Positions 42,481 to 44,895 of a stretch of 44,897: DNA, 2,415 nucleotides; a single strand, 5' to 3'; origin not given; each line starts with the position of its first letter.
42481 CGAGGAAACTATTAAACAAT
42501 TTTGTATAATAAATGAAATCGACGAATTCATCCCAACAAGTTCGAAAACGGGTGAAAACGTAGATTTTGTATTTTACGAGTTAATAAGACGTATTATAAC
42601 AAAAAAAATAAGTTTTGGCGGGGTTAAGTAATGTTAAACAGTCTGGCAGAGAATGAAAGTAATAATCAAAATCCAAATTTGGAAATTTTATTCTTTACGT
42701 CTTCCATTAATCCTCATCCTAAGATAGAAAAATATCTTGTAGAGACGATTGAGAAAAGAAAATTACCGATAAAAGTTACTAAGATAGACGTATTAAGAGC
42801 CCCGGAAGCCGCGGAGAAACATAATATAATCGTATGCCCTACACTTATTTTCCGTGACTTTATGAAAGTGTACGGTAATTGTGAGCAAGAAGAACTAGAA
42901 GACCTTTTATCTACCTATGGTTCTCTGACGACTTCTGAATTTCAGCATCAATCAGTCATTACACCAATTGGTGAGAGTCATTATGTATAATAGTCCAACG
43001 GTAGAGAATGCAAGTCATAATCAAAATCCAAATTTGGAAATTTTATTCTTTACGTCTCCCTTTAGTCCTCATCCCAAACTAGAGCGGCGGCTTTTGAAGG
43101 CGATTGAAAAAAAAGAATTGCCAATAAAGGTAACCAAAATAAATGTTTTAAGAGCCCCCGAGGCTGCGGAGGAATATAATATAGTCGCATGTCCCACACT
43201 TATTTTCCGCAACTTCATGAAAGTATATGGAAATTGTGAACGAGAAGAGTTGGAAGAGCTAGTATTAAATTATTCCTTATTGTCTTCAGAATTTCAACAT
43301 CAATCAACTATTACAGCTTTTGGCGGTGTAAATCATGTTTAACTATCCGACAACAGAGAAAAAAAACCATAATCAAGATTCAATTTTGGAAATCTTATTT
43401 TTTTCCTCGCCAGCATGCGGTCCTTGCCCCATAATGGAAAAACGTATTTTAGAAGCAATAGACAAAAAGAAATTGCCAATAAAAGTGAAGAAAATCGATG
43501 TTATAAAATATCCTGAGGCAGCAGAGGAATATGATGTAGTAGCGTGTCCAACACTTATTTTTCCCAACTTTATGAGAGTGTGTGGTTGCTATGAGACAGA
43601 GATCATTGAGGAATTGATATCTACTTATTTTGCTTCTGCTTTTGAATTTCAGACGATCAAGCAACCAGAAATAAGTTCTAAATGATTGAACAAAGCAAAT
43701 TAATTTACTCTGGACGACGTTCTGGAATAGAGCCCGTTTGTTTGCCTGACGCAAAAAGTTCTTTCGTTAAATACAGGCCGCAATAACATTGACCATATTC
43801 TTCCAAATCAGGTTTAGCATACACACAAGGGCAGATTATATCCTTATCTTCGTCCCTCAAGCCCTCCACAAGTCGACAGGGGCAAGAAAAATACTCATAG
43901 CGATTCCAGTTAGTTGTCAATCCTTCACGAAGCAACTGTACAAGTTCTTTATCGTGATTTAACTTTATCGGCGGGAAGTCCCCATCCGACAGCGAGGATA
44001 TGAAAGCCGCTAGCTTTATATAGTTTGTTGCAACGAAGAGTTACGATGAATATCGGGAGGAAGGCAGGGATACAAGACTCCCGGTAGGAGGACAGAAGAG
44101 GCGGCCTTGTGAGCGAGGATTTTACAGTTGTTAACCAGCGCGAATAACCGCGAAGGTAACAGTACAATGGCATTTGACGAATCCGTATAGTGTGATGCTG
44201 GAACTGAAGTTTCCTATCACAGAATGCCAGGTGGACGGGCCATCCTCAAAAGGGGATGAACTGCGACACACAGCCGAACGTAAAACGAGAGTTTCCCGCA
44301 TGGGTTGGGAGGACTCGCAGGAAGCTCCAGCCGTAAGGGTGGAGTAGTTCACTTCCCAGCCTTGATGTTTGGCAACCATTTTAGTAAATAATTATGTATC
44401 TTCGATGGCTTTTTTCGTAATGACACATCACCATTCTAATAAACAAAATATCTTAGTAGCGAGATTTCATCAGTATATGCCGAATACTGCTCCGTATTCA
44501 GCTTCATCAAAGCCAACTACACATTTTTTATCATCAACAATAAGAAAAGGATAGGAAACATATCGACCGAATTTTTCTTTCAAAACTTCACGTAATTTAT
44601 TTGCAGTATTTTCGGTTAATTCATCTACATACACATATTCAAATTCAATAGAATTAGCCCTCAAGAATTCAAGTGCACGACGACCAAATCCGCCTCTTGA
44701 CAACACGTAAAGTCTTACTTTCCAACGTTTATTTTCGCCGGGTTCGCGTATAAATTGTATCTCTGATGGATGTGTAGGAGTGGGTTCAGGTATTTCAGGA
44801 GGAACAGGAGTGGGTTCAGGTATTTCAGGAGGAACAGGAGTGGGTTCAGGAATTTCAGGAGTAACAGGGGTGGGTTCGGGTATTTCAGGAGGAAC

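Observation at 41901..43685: Translationally coupled operon: Ras/Rab-like small GTPase followed by three tandem KaiB/thioredoxin-fold proteins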

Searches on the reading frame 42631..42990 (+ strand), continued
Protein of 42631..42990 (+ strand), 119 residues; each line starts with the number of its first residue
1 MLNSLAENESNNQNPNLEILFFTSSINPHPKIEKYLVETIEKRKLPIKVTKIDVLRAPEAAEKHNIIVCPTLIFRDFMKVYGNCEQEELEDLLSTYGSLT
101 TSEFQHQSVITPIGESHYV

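Call 86: search_protein_families(library=pfam, proteins=[L010:8122-9528:-, L019:5707-6999:-, L012:6983-7297:+], max_evalue=0.01)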
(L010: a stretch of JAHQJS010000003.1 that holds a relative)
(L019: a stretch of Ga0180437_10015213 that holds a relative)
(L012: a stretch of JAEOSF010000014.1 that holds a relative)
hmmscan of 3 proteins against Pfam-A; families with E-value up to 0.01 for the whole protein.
L010:8122-9528:- (468 aa): 5 families
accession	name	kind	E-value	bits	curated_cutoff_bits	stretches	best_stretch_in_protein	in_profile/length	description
PF00071.28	Ras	-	5.9e-36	123.9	21.6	1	22-181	1-161/162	Ras family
PF08477.19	Roc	-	1.2e-26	93.7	27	1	22-135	1-119/119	Ras of Complex, Roc, domain of DAPkinase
PF00025.27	Arf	-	9.5e-11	41.9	22.3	1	16-169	10-163/174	ADP-ribosylation factor family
PF03193.22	RsgA_GTPase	-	0.0019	18.5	30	0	23-44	109-130/174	RsgA GTPase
PF09439.16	SRPRB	-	0.0031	17.3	25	1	22-97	5-77/178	Signal recognition particle receptor beta subunit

L019:5707-6999:- (430 aa): 6 families
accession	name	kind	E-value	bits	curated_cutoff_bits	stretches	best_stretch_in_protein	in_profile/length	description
PF00071.28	Ras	-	4.3e-36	124.4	21.6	1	28-187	1-161/162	Ras family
PF08477.19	Roc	-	2.7e-26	92.6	27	1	28-141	1-119/119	Ras of Complex, Roc, domain of DAPkinase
PF00025.27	Arf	-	1.1e-10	41.7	22.3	1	20-176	8-164/174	ADP-ribosylation factor family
PF03193.22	RsgA_GTPase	-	0.00047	20.5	30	0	29-50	109-130/174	RsgA GTPase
PF00462.30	Glutaredoxin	-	0.00072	20.2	22.9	1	356-413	7-58/60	Glutaredoxin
PF09439.16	SRPRB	-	0.0036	17.2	25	1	28-97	5-68/178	Signal recognition particle receptor beta subunit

L012:6983-7297:+ (104 aa): 3 families
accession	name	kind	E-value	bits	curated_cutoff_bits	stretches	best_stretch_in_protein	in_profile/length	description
PF07689.18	KaiB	-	1.6e-05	25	27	1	21-66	10-56/82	KaiB domain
PF13192.12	Thioredoxin_3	-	4.3e-05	23.9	24.8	1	23-86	14-75/76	Thioredoxin domain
PF00085.26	Thioredoxin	-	0.00099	19.5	23.5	1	29-68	40-79/103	Thioredoxin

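Call 89: search_protein_families(library=pfam, alignment_id=A3, max_evalue=0.01)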
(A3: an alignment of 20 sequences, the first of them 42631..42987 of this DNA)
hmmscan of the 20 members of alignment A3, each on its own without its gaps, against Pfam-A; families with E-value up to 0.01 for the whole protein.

A. member 1, window:42631-42987:+ (119 aa): 2 families
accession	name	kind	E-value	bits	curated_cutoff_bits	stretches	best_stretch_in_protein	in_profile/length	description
PF07689.18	KaiB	-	0.00045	20.3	27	1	42-73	25-56/82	KaiB domain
PF00085.26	Thioredoxin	-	0.003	18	23.5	1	32-79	36-83/103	Thioredoxin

B. families by the number of members that match (of 20 scanned): 6 families
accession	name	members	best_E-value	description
PF00085.26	Thioredoxin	20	9.1e-10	Thioredoxin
PF07689.18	KaiB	19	2.4e-05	KaiB domain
PF13192.12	Thioredoxin_3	7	1.5e-05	Thioredoxin domain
PF05768.20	Glrx-like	3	4.9e-05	Glutaredoxin-like domain (DUF836)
PF00462.30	Glutaredoxin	3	0.002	Glutaredoxin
PF13098.12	Thioredoxin_2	1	0.0001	Thioredoxin-like domain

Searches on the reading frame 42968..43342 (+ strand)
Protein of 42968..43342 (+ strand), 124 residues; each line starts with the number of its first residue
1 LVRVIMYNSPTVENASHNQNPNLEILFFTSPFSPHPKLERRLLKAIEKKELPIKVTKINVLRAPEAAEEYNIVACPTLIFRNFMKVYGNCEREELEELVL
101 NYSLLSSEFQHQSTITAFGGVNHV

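Call 3: search_protein_families(library=pfam, proteins=[window:42968-43342:+], max_evalue=1)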
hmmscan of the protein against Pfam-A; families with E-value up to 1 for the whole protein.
window:42968-43342:+ (124 aa): 3 families
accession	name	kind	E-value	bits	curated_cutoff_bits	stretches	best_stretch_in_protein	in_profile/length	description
PF07689.18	KaiB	-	0.00014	21.9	27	1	45-79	20-56/82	KaiB domain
PF00085.26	Thioredoxin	-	0.00065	20.1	23.5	1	28-83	25-81/103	Thioredoxin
PF13192.12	Thioredoxin_3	-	0.033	14.6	24.8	1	37-99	15-75/76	Thioredoxin domain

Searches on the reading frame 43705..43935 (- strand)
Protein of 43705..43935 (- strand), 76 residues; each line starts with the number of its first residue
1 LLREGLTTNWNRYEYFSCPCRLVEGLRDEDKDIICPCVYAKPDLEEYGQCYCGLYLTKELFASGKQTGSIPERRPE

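Call 3: search_protein_families(library=pfam, proteins=[window:43705-43935:-], max_evalue=1)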
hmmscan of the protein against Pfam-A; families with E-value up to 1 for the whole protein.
window:43705-43935:- (76 aa): 1 family
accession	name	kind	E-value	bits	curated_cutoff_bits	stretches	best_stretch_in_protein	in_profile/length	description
PF02943.20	FeThRed_B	-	2.3e-18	66.6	22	1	2-66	30-96/106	Ferredoxin thioredoxin reductase catalytic beta chain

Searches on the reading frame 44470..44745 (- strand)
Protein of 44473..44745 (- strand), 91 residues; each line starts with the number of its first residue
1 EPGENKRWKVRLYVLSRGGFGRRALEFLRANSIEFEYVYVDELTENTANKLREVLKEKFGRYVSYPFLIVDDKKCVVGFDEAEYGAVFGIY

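Call 3: search_protein_families(library=pfam, proteins=[window:44470-44706:-], max_evalue=1)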
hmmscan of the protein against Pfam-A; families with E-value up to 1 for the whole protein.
window:44470-44706:- (78 aa): 2 families
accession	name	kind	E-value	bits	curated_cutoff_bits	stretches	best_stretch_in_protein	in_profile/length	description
PF00462.30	Glutaredoxin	-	0.00062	20.4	22.9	1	6-60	10-58/60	Glutaredoxin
PF13417.12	GST_N_3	-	0.14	13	22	1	7-61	9-55/75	Glutathione S-transferase, N-terminal domain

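Call 37: find_homologous_proteins(query=window:44473-44745:-, max_evalue=0.001)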
Query window:44473-44745:- (91 aa): 4 proteins with E <= 0.001 among 8 candidates.
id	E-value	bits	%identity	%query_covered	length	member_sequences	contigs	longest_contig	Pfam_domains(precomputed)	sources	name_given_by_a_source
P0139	1.6e-37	146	73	100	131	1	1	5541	-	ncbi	ncbi:MAG: glutaredoxin family protein, partial [Promethearchaeota archaeon]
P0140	8.3e-36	140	85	86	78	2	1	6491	-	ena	-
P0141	3.6e-24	103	62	99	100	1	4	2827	PF00462.31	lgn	-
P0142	7.2e-20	90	51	99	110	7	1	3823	-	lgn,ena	-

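Call 39: find_encoding_contigs(protein=P0142, flank=4000, max_places=3)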
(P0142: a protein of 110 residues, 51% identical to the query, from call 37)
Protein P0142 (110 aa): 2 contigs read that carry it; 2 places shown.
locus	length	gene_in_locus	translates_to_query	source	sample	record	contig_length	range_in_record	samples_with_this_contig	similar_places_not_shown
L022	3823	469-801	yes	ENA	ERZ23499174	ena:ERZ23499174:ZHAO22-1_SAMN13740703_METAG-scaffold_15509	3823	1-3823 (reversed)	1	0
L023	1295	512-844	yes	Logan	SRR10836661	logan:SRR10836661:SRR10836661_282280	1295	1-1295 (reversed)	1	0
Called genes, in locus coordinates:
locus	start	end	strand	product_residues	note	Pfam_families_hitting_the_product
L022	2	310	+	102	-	?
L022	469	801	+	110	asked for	-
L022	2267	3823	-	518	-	?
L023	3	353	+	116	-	?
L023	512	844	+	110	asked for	-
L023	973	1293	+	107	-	?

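Call 40: find_encoding_contigs(protein=P0141, flank=4000, max_places=3)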
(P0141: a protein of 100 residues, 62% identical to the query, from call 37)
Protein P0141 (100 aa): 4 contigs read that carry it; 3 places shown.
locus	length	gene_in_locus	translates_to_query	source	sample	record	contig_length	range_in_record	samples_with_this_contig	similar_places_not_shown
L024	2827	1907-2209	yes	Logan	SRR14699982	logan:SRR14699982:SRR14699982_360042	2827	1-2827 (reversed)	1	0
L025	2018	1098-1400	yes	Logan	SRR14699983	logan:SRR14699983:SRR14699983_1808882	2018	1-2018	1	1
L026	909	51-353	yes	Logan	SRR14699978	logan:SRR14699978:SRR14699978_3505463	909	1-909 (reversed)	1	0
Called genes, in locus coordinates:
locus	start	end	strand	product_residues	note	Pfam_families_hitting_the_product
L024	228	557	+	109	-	PF00462:Glutaredoxin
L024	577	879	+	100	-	PF00462:Glutaredoxin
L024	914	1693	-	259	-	-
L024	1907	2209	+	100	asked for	PF00462:Glutaredoxin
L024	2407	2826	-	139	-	?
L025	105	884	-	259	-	-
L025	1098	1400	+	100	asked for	PF00462:Glutaredoxin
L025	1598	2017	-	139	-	?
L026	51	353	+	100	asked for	PF00462:Glutaredoxin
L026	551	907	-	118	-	?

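Call 45: search_protein_families(library=ncbifam, proteins=[window:44473-44745:-], max_evalue=0.1)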
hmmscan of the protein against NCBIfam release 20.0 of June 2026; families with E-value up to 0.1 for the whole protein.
window:44473-44745:- (91 aa): 4 families
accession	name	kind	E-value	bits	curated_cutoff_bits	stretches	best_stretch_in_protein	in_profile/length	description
TIGR02196.1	GlrX_YruB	hypoth_equivalog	5.4e-05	23.6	88.55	1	9-83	1-68/74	glutaredoxin-like protein, YruB-family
TIGR01617.1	arsC_related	subfamily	0.0072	16.6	75.05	0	11-56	2-46/117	Spx/MgsR family RNA polymerase-binding regulatory protein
TIGR02181.1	GRX_bact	equivalog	0.029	14.6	90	1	10-81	1-66/80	glutaredoxin 3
NF000371.1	vanH_Agroup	exception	0.067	12.4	700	1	18-47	166-195/322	VanH-A/VanH-Pt family D-lactate dehydrogenase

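Call 86: search_protein_families(library=pfam, proteins=[P0141, P0142], max_evalue=0.01)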
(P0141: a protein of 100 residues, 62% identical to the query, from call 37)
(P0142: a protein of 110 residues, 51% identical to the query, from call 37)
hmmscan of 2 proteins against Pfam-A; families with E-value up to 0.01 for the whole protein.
P0141 (100 aa): 4 families
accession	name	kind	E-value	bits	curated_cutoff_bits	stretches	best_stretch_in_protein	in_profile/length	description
PF00462.30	Glutaredoxin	-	4e-13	49.8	22.9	1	19-82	1-58/60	Glutaredoxin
PF13417.12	GST_N_3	-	0.0014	19.4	22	1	22-85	2-57/75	Glutathione S-transferase, N-terminal domain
PF13409.12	GST_N_2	-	0.0065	17.5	25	0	26-86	1-58/70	Glutathione S-transferase, N-terminal domain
PF05768.20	Glrx-like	-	0.0075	17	26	1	18-83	1-59/77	Glutaredoxin-like domain (DUF836)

P0142 (110 aa): 1 family
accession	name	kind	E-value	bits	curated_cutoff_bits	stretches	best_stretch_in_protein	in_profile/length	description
PF00462.30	Glutaredoxin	-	0.0002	21.9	22.9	1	21-53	3-35/60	Glutaredoxin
